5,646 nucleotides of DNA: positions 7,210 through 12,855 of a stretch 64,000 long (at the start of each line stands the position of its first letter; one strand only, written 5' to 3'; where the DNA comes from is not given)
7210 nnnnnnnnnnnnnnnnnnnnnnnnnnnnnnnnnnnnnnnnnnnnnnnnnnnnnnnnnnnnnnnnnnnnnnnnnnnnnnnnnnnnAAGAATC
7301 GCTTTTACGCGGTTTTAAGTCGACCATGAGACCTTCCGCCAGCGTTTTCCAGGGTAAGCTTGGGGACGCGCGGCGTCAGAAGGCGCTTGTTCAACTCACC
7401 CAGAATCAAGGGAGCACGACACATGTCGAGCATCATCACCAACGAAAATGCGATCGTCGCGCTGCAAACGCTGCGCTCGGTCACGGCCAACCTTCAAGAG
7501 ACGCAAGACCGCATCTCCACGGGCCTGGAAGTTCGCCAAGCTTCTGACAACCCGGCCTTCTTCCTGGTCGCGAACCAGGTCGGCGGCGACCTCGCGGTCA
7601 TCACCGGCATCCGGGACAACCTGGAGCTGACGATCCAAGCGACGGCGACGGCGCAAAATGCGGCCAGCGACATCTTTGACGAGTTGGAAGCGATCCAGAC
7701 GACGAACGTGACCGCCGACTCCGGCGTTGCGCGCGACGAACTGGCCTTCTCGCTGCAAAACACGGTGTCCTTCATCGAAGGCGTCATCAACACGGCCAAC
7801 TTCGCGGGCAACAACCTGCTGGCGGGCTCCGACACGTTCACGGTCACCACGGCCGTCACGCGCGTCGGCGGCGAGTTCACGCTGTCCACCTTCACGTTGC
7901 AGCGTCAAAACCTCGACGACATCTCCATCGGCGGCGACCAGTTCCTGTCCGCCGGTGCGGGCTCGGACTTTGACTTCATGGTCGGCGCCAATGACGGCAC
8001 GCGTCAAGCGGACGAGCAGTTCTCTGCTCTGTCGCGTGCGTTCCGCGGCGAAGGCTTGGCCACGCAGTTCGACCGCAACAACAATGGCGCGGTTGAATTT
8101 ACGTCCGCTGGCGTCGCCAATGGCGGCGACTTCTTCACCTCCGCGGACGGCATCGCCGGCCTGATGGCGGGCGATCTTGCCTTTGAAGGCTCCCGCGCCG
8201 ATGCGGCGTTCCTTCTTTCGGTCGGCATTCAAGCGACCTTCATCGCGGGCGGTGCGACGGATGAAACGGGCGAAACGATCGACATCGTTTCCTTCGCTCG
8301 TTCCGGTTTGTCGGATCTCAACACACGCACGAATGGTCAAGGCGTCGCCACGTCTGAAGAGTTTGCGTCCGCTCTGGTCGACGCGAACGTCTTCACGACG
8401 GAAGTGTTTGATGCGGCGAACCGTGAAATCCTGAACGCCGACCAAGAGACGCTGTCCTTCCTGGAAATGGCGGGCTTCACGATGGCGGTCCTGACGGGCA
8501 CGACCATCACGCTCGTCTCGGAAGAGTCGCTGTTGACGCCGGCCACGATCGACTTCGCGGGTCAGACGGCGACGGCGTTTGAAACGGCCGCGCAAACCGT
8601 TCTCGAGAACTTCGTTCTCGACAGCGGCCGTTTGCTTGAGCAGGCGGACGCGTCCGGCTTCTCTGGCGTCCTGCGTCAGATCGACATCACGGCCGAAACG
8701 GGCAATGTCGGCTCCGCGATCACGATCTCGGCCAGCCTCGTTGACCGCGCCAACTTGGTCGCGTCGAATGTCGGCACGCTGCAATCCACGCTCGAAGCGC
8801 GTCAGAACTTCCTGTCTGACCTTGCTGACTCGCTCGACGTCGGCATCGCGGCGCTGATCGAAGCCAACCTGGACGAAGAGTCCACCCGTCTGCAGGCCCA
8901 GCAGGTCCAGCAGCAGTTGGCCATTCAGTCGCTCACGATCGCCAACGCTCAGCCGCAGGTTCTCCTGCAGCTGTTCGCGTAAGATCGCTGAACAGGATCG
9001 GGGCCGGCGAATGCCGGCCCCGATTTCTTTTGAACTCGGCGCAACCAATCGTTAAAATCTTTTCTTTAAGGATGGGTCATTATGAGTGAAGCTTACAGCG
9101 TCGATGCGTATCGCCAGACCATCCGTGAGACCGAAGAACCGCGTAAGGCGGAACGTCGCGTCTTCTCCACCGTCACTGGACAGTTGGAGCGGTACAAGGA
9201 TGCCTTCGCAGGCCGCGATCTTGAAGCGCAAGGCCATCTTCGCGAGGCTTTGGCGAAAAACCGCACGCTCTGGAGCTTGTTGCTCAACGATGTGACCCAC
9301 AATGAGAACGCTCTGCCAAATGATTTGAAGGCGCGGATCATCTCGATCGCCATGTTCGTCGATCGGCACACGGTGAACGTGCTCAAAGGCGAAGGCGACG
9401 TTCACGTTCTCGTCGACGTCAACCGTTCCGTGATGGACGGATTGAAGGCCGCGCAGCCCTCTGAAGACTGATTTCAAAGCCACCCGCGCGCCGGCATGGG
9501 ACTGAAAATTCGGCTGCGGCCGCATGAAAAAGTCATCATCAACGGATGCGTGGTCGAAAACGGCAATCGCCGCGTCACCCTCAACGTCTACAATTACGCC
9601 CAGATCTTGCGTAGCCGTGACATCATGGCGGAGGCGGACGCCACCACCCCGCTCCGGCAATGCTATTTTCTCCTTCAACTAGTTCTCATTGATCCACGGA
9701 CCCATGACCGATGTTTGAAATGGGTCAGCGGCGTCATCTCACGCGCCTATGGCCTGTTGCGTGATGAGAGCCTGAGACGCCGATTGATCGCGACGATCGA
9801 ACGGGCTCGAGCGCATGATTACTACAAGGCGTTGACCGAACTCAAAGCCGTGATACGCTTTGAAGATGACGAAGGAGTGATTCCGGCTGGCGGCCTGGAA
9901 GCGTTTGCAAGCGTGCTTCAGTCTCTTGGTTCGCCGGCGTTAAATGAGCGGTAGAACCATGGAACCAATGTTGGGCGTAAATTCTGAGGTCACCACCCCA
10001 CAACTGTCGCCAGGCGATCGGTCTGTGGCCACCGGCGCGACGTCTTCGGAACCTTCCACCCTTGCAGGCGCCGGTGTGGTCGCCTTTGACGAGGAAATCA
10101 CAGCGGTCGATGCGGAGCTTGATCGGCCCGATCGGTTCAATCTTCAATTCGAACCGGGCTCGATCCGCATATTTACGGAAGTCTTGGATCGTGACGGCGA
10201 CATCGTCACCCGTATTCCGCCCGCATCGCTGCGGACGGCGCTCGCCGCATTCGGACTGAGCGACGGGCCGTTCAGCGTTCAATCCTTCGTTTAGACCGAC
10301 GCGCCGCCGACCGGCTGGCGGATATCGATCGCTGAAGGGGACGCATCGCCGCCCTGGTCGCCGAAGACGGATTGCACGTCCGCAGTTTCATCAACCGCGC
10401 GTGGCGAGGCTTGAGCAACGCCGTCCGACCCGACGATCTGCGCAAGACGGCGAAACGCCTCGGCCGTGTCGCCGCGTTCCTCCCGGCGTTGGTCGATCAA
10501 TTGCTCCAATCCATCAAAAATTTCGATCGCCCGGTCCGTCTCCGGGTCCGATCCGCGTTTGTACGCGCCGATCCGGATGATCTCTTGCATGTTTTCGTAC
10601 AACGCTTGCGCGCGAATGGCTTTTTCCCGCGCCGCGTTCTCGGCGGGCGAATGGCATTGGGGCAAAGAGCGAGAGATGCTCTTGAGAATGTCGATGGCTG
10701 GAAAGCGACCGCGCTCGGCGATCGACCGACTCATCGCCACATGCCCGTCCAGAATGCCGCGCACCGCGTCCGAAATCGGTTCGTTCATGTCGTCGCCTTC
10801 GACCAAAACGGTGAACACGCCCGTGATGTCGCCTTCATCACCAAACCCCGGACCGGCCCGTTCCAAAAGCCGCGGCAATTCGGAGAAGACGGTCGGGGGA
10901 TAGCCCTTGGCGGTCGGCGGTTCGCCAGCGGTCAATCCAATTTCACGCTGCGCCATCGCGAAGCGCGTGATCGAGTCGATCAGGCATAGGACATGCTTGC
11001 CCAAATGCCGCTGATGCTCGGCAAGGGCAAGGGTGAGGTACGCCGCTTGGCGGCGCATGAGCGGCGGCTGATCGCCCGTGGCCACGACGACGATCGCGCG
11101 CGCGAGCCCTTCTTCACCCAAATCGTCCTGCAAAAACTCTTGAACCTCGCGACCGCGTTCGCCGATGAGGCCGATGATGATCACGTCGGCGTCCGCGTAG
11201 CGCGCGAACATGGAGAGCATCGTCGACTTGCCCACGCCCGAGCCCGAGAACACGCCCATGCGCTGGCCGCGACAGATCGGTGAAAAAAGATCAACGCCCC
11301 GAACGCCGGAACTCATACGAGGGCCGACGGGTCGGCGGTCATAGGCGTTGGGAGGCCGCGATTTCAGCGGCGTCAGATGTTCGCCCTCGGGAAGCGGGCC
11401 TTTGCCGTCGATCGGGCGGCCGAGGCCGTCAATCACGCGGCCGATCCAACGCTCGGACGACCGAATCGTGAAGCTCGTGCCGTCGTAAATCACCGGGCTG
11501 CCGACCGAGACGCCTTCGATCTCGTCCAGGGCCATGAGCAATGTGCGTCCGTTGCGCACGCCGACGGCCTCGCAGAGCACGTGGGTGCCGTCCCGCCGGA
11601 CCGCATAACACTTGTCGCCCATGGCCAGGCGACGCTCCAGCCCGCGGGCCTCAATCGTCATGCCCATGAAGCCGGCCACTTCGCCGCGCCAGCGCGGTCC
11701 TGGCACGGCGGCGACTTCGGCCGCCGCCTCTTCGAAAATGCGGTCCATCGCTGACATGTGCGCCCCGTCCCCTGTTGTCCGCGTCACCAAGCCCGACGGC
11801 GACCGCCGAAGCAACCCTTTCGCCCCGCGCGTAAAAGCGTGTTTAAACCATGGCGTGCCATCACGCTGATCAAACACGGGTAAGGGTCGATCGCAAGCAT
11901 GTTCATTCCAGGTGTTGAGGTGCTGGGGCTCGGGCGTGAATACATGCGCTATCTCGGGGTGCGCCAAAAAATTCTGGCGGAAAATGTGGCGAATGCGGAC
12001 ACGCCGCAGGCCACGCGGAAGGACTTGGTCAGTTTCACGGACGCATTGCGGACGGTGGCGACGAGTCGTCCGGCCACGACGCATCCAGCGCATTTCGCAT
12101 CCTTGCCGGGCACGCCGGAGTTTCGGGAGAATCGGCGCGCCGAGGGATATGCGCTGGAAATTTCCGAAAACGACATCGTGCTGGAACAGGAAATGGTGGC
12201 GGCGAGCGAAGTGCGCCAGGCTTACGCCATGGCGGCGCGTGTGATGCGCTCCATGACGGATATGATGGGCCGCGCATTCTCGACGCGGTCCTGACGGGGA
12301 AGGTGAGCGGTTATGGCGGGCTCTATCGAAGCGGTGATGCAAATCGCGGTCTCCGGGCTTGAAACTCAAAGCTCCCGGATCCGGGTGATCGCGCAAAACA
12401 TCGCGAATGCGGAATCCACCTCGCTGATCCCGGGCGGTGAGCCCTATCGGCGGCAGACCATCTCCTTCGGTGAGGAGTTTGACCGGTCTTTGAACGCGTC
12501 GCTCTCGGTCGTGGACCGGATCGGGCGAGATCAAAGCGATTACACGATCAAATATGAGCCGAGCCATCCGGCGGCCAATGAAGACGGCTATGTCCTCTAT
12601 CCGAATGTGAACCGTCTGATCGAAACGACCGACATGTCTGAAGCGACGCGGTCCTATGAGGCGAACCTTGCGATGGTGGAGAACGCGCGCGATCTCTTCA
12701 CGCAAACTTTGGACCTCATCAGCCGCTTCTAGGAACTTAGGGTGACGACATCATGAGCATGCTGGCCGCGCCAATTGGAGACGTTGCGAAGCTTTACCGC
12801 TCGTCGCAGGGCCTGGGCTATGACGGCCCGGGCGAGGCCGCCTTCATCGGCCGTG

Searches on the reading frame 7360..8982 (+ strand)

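Call 23: search_protein_families(library=pfam, proteins=[window:7360-8982:+], max_evalue=0.001)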
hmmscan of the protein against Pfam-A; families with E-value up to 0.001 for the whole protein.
window:7360-8982:+ (540 aa): 2 families
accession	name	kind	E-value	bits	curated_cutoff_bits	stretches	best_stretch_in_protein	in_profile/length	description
PF00669.25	Flagellin_N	-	1.1e-14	55.1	26.6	1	25-159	1-139/139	Bacterial flagellin N-terminal helical region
PF00700.27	Flagellin_C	-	7.8e-08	33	23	1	465-539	12-86/86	Bacterial flagellin C-terminal helical region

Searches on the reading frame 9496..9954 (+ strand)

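Call 44: search_protein_families(library=pfam, proteins=[window:9496-9954:+], max_evalue=0.001)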
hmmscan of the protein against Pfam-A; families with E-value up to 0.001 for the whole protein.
window:9496-9954:+ (152 aa): 1 family
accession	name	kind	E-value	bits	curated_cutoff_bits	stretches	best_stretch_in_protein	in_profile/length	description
PF07378.16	FlbT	-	1.1e-33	116.3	27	1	3-124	1-122/125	Flagellar protein FlbT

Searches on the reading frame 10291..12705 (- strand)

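Call 23: search_protein_families(library=pfam, proteins=[window:10291-12705:-], max_evalue=0.001)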
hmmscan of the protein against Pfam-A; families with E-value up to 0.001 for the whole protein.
window:10291-12705:- (804 aa): 2 families
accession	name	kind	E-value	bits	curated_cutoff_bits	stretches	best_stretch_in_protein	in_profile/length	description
PF00006.31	ATP-synt_ab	-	1.9e-80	270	29.5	1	467-678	1-213/213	ATP synthase alpha/beta family, nucleotide-binding domain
PF18269.6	T3SS_ATPase_C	-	1e-14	54.6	22.7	1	687-756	3-72/72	T3SS EscN ATPase C-terminal domain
